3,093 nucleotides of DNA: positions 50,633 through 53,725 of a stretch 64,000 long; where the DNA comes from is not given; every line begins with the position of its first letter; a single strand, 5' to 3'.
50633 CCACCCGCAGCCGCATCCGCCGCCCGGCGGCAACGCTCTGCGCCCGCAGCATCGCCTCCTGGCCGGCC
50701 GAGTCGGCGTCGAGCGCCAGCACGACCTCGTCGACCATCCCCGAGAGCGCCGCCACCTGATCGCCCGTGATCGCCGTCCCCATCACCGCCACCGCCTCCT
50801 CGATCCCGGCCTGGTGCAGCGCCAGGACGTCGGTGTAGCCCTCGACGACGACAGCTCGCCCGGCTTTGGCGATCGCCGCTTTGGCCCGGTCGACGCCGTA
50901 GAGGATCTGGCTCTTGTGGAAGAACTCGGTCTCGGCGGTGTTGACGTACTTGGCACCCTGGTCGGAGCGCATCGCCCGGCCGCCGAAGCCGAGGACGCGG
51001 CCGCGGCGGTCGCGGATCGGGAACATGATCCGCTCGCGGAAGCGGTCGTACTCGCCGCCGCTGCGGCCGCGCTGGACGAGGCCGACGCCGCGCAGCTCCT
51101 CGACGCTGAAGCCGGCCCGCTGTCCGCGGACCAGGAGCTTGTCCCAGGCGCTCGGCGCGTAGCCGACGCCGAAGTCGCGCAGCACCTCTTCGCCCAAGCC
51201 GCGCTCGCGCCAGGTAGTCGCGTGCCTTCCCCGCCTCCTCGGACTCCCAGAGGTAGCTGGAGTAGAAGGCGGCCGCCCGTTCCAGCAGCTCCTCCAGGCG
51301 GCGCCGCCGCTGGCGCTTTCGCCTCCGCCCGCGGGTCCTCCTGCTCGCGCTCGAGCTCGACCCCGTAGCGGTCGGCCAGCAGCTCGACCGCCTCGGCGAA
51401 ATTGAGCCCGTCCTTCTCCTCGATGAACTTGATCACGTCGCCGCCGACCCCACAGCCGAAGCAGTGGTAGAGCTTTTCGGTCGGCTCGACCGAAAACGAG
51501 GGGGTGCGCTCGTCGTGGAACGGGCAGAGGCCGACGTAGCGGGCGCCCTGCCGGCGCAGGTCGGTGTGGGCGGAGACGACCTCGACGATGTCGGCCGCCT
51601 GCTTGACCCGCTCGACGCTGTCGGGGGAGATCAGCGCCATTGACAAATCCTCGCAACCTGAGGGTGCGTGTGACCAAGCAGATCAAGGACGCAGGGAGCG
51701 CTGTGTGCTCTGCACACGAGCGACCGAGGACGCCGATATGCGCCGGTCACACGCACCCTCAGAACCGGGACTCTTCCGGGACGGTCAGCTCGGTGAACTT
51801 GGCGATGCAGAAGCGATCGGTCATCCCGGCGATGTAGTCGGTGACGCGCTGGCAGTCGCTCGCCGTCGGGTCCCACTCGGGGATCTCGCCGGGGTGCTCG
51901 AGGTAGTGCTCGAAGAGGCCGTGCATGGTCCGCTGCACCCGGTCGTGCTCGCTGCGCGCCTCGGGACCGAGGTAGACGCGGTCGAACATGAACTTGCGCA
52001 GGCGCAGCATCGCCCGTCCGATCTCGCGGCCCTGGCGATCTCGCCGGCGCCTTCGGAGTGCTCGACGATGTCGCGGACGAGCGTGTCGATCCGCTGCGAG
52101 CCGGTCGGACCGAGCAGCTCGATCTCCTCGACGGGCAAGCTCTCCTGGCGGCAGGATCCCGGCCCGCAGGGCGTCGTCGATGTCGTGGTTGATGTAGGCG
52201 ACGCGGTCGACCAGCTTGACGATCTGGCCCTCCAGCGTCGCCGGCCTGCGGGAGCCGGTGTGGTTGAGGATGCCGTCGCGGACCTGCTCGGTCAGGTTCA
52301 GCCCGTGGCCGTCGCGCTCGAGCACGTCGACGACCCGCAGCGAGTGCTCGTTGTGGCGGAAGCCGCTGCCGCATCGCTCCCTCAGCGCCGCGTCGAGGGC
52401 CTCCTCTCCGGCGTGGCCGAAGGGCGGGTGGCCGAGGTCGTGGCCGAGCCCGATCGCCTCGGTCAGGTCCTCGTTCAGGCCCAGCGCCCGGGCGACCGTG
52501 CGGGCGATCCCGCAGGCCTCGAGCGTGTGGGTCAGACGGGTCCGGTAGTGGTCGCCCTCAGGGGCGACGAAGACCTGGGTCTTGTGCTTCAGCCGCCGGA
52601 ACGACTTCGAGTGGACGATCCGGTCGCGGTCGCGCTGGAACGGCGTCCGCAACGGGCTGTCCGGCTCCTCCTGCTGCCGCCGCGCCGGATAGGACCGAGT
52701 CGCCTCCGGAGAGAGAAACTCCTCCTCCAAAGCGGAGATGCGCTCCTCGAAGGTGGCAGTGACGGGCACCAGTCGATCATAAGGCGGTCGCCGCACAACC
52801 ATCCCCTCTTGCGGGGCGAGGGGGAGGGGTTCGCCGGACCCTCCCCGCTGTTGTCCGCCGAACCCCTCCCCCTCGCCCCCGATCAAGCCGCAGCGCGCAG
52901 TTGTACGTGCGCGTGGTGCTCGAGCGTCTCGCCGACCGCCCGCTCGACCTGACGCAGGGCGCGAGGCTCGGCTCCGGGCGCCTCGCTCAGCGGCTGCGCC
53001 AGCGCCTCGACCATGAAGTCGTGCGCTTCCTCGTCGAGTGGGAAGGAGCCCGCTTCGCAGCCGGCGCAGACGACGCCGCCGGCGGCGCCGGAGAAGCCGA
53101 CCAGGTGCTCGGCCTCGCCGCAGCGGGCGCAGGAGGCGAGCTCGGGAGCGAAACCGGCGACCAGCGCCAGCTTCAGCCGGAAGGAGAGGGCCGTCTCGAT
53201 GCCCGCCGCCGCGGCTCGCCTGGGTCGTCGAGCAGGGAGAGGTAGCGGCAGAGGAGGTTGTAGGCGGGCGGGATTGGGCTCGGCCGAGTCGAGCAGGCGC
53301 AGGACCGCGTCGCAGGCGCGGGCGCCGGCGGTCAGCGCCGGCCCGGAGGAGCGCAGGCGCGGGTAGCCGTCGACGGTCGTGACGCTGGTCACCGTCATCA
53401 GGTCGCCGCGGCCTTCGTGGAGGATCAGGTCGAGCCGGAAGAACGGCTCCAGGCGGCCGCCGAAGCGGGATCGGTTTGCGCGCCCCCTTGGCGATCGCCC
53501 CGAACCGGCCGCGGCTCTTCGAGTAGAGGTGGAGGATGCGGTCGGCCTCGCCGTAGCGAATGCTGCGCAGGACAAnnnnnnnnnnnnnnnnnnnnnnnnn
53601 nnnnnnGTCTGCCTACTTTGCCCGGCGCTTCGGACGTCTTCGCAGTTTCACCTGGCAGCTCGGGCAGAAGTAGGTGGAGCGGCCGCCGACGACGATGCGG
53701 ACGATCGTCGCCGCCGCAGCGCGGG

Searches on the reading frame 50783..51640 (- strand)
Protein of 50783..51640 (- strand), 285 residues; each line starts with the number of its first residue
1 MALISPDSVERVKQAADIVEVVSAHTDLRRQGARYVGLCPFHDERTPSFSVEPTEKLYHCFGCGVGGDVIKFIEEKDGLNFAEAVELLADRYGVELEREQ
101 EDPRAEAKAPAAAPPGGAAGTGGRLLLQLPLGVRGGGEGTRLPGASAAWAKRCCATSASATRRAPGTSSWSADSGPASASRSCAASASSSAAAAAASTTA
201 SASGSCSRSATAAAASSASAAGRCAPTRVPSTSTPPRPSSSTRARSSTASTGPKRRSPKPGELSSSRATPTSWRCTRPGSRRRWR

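Call 84: search_protein_families(library=pfam, proteins=[window:50783-51640:-], max_evalue=0.001)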
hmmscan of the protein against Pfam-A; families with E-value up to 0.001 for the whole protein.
window:50783-51640:- (285 aa): 1 family
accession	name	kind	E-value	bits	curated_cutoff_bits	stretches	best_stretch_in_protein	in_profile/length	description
PF01807.25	Zn_ribbon_DnaG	-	3.1e-36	123.6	24.9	1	5-100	2-97/98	CHC2 zinc finger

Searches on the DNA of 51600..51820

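Call 28: search_rna_families(source=window, start=51600, end=51820, threshold=evalue, max_evalue=10)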
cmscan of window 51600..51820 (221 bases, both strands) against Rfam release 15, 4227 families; matches with E-value up to 10: 8.
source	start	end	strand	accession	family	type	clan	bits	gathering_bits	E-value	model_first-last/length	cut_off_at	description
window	51656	51764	-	RF03703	mir-3622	Gene; miRNA;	-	23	78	0.04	1-84/84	no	mir-3622 microRNA precursor family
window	51658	51762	-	RF03296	MIR8788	Gene; miRNA;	-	19.7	124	0.41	1-138/138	no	MIR8788 microRNA precursor family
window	51658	51762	+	RF03703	mir-3622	Gene; miRNA;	-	18.4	78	0.54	1-84/84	no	mir-3622 microRNA precursor family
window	51648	51788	-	RF02167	PVT1_4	Gene; lncRNA;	-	16.7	60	0.86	1-173/173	no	Pvt1 oncogene conserved region 4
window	51658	51762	+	RF03296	MIR8788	Gene; miRNA;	-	15.8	124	3.3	1-138/138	no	MIR8788 microRNA precursor family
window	51661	51759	+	RF00907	mir-941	Gene; miRNA;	-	14.9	60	5.8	1-72/72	no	mir-941 microRNA precursor family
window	51660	51760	-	RF03230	mir-967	Gene; miRNA;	-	13.3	70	8.5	1-90/90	no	mir-967 microRNA precursor family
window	51663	51756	-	RF03196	mir-6790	Gene; miRNA;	-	12.7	78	9.6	1-63/63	no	mir-6790 microRNA precursor family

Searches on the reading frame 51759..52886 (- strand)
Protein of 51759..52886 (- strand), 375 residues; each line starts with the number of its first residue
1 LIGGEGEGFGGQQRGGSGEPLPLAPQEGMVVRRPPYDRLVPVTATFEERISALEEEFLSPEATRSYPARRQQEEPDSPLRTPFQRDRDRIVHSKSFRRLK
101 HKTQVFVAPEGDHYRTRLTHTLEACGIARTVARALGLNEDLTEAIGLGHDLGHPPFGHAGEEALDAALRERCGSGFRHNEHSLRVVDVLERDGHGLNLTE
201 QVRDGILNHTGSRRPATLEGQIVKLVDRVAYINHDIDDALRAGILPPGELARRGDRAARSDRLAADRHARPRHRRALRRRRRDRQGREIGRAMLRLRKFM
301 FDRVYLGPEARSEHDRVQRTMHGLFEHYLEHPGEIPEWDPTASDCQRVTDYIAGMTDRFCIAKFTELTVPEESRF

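Call 73: find_homologous_proteins(query=window:51759-52709:-, max_evalue=1e-40)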
Query window:51759-52709:- (316 aa): 8000 proteins with E <= 1e-40 among 8000 candidates; the best 120 are listed.
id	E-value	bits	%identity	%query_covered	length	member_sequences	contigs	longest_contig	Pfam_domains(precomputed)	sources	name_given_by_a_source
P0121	5.2e-209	711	100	100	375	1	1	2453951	PF13286.12,PF01966.29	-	-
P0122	2.3e-168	577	83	100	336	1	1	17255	PF13286.12,PF01966.29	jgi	jgi:dGTPase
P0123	7.4e-168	576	82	100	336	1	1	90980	PF13286.12,PF01966.29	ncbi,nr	ncbi:MAG TPA: deoxyguanosinetriphosphate triphosphohydrolase [Solirubrobacterales bacterium]|nr:deox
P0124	1.7e-167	575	82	100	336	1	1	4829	PF13286.12,PF01966.29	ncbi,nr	ncbi:MAG TPA: deoxyguanosinetriphosphate triphosphohydrolase [Solirubrobacterales bacterium]|nr:deox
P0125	2.4e-167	574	82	100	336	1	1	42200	PF13286.12,PF01966.29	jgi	jgi:dGTPase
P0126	5.0e-166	570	83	100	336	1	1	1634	PF13286.12,PF01966.29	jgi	jgi:dGTPase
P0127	6.1e-166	570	81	100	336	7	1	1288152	PF13286.12,PF01966.29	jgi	jgi:dGTPase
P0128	6.8e-166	569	81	100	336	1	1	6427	PF13286.12,PF01966.29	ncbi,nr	ncbi:MAG TPA: deoxyguanosinetriphosphate triphosphohydrolase [Solirubrobacterales bacterium]|nr:deox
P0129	1.2e-165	569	82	100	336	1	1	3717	PF13286.12,PF01966.29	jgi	jgi:dGTPase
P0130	1.4e-165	568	82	100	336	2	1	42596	PF13286.12,PF01966.29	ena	-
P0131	1.5e-165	568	82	100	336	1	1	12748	PF13286.12,PF01966.29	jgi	jgi:dGTPase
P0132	1.6e-165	568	81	100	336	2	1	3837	PF13286.12,PF01966.29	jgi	jgi:dGTPase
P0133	7.1e-165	566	81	100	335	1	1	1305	PF13286.12,PF01966.29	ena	-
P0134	7.3e-165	566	82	99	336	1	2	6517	PF13286.12,PF01966.29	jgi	-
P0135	7.3e-165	566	82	99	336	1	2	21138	PF13286.12,PF01966.29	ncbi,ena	-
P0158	1.8e-163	561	81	100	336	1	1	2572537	PF13286.12,PF01966.29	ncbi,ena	-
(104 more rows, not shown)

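Call 74: find_encoding_contigs(protein=P0123, flank=4000, max_places=1)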
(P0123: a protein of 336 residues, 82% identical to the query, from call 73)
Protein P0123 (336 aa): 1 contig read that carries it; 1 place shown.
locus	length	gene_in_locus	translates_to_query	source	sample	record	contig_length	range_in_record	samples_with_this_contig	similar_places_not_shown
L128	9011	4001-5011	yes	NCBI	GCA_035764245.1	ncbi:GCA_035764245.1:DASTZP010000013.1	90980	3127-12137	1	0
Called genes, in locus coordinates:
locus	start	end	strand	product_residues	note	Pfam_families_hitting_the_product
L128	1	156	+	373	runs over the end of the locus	PF04389:Peptidase_M28, PF05343:Peptidase_M42 (faint), PF01546:Peptidase_M20, PF07687:M20_dimer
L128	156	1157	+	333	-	PF12982:DUF3866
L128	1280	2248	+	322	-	PF02899:Phage_int_SAM_1, PF13495:Phage_int_SAM_4 (weak), PF00589:Phage_integrase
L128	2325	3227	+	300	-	PF01149:Fapy_DNA_glyco, PF06831:H2TH, PF06827:zf-FPG_IleRS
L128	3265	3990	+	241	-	PF11967:RecO_N, PF02565:RecO_C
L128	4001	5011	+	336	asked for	PF01966:HD, PF13286:HD_assoc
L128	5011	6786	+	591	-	PF01807:Zn_ribbon_DnaG, PF08275:DNAG_N, PF01751:Toprim, PF13155:Toprim_2, PF13362:Toprim_3 (weak), PF13662:Toprim_4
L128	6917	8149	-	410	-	PF03033:Glyco_transf_28, PF00201:UDPGT (weak), PF04101:Glyco_tran_28_C, PF06722:EryCIII-like_C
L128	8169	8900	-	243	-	PF00106:adh_short, PF01370:Epimerase (faint), PF08659:KR, PF13561:adh_short_C2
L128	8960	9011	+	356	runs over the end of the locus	-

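Call 75: find_encoding_contigs(protein=P0127, flank=4000, max_places=1)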
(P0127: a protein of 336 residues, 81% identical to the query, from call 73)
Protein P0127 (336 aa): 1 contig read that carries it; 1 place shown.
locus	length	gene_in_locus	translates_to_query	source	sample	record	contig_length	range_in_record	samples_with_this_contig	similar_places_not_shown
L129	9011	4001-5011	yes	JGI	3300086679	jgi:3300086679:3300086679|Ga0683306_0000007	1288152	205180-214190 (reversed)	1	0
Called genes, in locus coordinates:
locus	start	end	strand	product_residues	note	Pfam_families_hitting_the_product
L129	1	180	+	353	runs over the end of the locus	PF04389:Peptidase_M28, PF01546:Peptidase_M20, PF05343:Peptidase_M42 (weak), PF07687:M20_dimer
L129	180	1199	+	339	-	PF12982:DUF3866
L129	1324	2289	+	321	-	PF02899:Phage_int_SAM_1, PF13495:Phage_int_SAM_4 (weak), PF00589:Phage_integrase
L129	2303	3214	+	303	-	PF01149:Fapy_DNA_glyco, PF06831:H2TH, PF06827:zf-FPG_IleRS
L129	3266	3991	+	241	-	PF11967:RecO_N, PF02565:RecO_C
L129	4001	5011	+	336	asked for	PF01966:HD, PF13286:HD_assoc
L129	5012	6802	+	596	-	PF01807:Zn_ribbon_DnaG, PF08275:DNAG_N, PF01751:Toprim, PF13362:Toprim_3 (weak), PF13662:Toprim_4, PF13155:Toprim_2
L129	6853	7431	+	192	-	PF13384:HTH_23 (faint), PF13936:HTH_38 (faint)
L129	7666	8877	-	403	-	PF03033:Glyco_transf_28, PF13439:Glyco_transf_4 (weak), PF13579:Glyco_trans_4_4 (weak), PF00201:UDPGT, PF04101:Glyco_tran_28_C (weak), PF06722:EryCIII-like_C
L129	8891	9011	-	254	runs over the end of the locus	PF00106:adh_short, PF08659:KR, PF01370:Epimerase (weak), PF13561:adh_short_C2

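Call 76: find_encoding_contigs(protein=P0158, flank=4000, max_places=1)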
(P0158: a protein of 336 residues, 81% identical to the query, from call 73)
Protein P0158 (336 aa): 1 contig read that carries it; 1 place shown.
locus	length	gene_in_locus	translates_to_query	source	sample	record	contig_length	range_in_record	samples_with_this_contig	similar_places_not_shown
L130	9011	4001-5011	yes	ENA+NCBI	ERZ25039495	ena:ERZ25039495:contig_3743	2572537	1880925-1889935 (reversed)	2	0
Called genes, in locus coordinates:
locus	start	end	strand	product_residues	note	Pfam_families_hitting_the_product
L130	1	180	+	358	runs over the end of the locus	PF04389:Peptidase_M28, PF05343:Peptidase_M42 (faint), PF01546:Peptidase_M20, PF07687:M20_dimer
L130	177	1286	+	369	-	PF12982:DUF3866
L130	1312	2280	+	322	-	PF02899:Phage_int_SAM_1, PF13495:Phage_int_SAM_4 (weak), PF00589:Phage_integrase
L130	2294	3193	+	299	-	PF01149:Fapy_DNA_glyco, PF06831:H2TH, PF06827:zf-FPG_IleRS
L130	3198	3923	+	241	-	PF11967:RecO_N, PF02565:RecO_C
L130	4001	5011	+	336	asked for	PF01966:HD, PF13286:HD_assoc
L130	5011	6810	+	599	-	PF01807:Zn_ribbon_DnaG, PF08275:DNAG_N, PF01751:Toprim, PF13155:Toprim_2, PF13362:Toprim_3 (weak), PF13662:Toprim_4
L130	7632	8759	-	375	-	PF00201:UDPGT (weak), PF04101:Glyco_tran_28_C (weak), PF06722:EryCIII-like_C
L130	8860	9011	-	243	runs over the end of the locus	PF00106:adh_short, PF01370:Epimerase, PF08659:KR, PF13561:adh_short_C2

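Call 84: search_protein_families(library=pfam, proteins=[window:51759-52886:-], max_evalue=0.001)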
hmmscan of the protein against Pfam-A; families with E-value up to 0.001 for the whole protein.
window:51759-52886:- (375 aa): 2 families
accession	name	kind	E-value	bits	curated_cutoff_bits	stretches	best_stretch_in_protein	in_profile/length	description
PF01966.28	HD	-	6.5e-16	59.1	22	1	117-230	1-114/116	HD domain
PF13286.11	HD_assoc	-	1e-15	58.4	22.2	1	287-364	5-89/91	Phosphohydrolase-associated domain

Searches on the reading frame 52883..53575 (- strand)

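Call 84: search_protein_families(library=pfam, proteins=[window:52883-53575:-], max_evalue=0.001)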
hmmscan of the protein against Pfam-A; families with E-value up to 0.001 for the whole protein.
window:52883-53575:- (230 aa): 2 families
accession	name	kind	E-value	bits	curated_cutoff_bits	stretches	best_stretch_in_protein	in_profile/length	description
PF02565.21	RecO_C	-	2.9e-12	47.1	22.1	1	129-226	51-153/157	Recombination protein O C terminal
PF11967.14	RecO_N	-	0.00066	20.1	27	0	31-71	40-80/80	Recombination protein O N terminal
